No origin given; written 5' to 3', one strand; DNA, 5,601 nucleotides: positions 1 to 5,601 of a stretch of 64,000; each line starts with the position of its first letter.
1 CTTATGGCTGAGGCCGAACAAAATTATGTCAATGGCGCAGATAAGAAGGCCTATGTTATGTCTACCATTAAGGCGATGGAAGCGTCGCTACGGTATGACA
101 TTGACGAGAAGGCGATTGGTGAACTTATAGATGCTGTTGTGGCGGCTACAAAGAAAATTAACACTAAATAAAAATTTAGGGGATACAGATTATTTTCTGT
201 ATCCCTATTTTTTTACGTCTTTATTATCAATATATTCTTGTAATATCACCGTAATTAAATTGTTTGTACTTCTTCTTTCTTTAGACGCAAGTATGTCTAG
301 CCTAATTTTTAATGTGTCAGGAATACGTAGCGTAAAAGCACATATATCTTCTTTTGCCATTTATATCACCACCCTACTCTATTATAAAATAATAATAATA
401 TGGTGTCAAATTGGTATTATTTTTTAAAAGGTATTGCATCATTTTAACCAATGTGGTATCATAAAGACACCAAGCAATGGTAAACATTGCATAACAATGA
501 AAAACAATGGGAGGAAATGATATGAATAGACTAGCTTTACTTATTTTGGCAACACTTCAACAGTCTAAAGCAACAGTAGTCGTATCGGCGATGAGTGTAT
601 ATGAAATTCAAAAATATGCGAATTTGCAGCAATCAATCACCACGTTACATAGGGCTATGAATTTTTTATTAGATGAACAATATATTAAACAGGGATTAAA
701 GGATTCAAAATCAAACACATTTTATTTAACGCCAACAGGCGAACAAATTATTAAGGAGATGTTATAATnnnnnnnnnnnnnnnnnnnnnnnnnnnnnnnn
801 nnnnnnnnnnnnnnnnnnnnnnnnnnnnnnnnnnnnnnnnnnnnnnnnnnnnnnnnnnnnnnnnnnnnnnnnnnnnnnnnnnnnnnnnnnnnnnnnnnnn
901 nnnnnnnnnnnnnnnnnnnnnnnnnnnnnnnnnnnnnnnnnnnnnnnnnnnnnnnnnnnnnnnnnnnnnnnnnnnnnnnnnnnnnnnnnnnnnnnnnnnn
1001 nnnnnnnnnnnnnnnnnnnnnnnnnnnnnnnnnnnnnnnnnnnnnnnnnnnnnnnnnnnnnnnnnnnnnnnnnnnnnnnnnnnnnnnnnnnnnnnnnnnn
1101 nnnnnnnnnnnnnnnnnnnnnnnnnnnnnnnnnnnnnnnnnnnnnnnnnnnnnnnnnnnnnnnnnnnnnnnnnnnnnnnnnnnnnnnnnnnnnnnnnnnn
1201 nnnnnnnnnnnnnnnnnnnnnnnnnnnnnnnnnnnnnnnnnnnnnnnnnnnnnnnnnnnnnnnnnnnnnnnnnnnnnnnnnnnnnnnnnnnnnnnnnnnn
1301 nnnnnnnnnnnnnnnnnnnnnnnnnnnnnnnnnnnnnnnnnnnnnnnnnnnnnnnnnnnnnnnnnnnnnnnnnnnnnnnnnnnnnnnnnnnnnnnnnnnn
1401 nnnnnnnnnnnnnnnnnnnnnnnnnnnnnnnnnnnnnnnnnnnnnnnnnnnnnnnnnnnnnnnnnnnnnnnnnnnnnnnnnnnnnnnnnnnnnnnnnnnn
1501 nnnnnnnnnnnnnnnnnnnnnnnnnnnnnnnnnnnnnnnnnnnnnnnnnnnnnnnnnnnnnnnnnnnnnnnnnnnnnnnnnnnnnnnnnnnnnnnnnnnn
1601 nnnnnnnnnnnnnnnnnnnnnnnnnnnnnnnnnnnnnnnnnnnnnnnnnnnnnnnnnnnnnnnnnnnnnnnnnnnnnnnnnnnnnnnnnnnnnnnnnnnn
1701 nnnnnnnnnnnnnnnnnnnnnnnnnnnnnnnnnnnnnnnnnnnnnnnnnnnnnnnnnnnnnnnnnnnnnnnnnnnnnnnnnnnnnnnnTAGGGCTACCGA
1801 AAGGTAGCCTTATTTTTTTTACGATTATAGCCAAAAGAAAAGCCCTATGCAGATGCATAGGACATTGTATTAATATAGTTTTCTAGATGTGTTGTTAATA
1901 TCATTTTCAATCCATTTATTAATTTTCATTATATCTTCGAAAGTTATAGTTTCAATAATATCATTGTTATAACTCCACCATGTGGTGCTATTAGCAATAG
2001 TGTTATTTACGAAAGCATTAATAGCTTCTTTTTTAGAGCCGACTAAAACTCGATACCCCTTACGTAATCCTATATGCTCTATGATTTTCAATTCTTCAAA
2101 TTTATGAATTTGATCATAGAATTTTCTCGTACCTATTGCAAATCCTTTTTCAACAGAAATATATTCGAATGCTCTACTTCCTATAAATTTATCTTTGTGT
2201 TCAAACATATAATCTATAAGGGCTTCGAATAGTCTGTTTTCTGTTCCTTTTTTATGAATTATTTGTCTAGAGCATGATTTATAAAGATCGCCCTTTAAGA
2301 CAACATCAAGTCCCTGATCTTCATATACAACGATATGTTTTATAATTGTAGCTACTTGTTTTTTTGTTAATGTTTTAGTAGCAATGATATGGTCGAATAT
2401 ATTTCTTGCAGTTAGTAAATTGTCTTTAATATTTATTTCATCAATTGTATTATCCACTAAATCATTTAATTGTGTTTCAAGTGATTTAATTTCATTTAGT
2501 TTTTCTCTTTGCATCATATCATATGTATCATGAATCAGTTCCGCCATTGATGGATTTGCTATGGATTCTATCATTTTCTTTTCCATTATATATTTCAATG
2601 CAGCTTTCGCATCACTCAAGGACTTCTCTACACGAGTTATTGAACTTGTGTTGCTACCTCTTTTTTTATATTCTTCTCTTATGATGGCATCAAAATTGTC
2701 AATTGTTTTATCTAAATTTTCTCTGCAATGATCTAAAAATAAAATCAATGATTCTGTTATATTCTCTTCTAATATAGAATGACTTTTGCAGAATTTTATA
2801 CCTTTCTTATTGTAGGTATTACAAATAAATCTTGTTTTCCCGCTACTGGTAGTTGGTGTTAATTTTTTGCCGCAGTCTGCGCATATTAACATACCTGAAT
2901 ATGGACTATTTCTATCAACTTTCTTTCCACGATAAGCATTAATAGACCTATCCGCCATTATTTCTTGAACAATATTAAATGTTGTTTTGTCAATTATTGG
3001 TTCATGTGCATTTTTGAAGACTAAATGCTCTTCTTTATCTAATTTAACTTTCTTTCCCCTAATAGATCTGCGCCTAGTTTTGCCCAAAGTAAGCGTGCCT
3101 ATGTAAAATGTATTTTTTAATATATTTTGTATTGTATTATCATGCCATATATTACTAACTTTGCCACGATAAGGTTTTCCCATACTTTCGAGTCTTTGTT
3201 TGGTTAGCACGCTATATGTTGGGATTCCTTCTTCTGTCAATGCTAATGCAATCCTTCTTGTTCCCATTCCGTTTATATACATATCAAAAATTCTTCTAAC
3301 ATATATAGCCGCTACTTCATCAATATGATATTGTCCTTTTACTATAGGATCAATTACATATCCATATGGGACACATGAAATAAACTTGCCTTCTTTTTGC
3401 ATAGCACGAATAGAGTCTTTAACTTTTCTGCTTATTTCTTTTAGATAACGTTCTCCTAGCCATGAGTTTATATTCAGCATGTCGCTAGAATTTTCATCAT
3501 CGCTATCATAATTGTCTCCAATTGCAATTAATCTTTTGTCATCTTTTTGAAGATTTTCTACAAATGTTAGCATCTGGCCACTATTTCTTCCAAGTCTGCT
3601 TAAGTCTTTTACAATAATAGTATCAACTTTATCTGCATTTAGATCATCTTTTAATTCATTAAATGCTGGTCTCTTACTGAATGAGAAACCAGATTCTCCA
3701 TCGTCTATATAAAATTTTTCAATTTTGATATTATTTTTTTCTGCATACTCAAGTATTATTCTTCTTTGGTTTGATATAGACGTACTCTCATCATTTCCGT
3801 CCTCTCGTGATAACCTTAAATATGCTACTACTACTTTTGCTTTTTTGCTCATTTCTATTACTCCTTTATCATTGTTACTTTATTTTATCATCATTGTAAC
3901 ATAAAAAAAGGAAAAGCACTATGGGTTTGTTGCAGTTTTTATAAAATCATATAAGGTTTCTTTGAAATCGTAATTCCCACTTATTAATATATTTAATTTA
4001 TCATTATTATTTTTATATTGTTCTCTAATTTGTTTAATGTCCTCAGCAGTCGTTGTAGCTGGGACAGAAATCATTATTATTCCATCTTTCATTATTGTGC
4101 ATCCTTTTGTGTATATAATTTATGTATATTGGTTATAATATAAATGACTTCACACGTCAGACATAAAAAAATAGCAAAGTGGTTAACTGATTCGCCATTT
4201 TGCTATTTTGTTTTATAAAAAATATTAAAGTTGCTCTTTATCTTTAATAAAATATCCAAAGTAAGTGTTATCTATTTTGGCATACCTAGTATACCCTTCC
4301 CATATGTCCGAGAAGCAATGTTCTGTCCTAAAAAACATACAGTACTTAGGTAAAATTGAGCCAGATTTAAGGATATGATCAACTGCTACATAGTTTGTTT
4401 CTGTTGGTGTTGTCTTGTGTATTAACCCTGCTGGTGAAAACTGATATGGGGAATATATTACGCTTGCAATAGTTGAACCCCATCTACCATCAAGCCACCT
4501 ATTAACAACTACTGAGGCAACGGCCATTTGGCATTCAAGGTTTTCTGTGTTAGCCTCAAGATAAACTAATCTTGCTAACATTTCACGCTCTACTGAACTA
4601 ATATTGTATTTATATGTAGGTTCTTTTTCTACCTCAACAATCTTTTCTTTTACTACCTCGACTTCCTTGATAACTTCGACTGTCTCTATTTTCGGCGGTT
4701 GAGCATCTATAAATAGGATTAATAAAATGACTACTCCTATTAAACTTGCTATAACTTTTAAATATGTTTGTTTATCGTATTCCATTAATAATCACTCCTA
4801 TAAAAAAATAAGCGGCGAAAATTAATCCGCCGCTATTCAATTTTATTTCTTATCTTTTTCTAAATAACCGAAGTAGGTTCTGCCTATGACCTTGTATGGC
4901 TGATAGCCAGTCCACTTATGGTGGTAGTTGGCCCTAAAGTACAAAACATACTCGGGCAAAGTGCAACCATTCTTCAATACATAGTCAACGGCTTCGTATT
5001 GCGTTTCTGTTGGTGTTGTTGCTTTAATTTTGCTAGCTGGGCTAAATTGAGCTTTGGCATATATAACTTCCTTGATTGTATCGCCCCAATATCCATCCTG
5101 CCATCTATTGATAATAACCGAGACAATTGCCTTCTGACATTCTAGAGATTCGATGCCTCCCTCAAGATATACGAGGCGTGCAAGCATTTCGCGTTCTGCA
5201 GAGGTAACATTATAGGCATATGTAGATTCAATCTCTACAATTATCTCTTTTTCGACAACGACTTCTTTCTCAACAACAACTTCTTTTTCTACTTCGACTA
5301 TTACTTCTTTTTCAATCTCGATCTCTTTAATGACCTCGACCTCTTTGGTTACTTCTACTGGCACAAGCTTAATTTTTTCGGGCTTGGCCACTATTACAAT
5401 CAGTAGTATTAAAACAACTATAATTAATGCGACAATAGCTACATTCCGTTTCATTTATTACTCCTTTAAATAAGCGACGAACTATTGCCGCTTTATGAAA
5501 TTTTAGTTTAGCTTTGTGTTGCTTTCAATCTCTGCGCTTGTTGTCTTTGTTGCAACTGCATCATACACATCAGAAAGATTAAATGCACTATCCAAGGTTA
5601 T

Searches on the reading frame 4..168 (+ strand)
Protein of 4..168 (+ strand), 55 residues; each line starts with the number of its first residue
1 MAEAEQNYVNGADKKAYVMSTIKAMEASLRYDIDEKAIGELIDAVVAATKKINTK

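Call 4: search_protein_families(library=pfam, proteins=[window:4-168:+], max_evalue=1)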
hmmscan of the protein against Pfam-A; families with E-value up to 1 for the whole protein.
window:4-168:+ (55 aa): 1 family
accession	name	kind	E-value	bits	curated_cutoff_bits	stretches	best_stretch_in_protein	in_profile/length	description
PF09682.15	Phage_holin_6_1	-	0.027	15.3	24.9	1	4-50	51-100/101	Bacteriophage holin of superfamily 6 (Holin_LLH)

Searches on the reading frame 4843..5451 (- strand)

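Call 15: search_protein_families(library=phrogs, proteins=[window:4843-5451:-], max_evalue=0.00001)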
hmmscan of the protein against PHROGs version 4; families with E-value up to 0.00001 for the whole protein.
window:4843-5451:- (202 aa): 4 families
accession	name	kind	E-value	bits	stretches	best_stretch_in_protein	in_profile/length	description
phrog_14642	-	lysis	4.8e-12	46.8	1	43-164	61-181/215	endolysin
phrog_938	-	lysis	7.8e-09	34.1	1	53-149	19-114/2185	endolysin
phrog_17417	-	unknown function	2.1e-07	31.9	1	7-138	11-134/192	-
phrog_30550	-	unknown function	8.1e-07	29.9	1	77-140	79-145/220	-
